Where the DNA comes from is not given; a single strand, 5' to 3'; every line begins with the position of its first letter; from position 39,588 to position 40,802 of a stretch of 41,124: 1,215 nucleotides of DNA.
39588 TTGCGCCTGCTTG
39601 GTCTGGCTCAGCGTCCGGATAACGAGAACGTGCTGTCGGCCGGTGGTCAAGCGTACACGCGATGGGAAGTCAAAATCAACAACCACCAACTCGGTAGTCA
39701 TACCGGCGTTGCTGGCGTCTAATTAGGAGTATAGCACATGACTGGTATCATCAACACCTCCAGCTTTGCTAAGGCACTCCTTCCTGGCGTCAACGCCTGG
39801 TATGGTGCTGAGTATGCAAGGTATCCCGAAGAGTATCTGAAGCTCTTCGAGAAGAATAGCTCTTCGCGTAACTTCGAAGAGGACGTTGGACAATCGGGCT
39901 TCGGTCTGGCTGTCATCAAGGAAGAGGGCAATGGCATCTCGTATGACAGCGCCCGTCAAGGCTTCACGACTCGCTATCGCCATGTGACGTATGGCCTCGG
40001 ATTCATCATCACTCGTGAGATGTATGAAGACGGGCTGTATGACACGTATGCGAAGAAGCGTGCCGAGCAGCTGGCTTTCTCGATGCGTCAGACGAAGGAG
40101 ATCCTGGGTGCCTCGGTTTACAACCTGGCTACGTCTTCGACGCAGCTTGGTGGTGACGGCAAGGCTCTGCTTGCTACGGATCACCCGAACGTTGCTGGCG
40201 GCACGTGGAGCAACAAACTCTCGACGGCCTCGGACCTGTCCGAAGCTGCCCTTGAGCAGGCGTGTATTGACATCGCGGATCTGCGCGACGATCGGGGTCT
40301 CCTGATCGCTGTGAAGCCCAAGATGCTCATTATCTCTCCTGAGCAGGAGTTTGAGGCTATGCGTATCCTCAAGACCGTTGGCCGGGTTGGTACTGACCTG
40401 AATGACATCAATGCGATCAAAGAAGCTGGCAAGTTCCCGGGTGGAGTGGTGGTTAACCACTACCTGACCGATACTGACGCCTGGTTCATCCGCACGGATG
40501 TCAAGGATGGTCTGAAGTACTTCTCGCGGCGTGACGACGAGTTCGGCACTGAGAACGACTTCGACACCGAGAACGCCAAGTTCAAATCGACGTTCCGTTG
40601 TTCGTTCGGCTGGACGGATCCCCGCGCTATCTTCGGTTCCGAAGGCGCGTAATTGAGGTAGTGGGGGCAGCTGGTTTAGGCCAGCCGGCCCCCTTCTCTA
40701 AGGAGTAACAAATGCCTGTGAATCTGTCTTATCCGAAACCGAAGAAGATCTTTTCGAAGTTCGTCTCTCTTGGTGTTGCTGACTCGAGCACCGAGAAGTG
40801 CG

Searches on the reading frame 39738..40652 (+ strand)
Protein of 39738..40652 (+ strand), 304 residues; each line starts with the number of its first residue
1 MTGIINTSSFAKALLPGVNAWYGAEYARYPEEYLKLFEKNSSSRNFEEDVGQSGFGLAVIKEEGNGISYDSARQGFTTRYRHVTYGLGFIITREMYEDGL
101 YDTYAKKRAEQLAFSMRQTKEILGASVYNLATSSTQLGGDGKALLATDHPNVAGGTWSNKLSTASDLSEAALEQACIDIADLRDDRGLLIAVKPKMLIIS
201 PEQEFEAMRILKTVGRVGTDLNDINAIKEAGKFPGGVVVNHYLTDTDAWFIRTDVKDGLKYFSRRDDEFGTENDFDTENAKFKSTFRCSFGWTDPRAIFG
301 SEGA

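Call 13: search_protein_families(library=phrogs, proteins=[window:39738-40652:+], max_evalue=0.001)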
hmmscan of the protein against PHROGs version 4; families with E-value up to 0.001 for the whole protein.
window:39738-40652:+ (304 aa): 3 families
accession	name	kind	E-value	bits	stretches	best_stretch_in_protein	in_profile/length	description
phrog_371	-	head and packaging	4.9e-15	56.6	1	5-161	3-158/303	major head protein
phrog_4523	-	head and packaging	2.5e-12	47.3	1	18-303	369-643/644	major head and protease protein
phrog_133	-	head and packaging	6.8e-12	45.8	1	6-302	379-666/668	head maturation protease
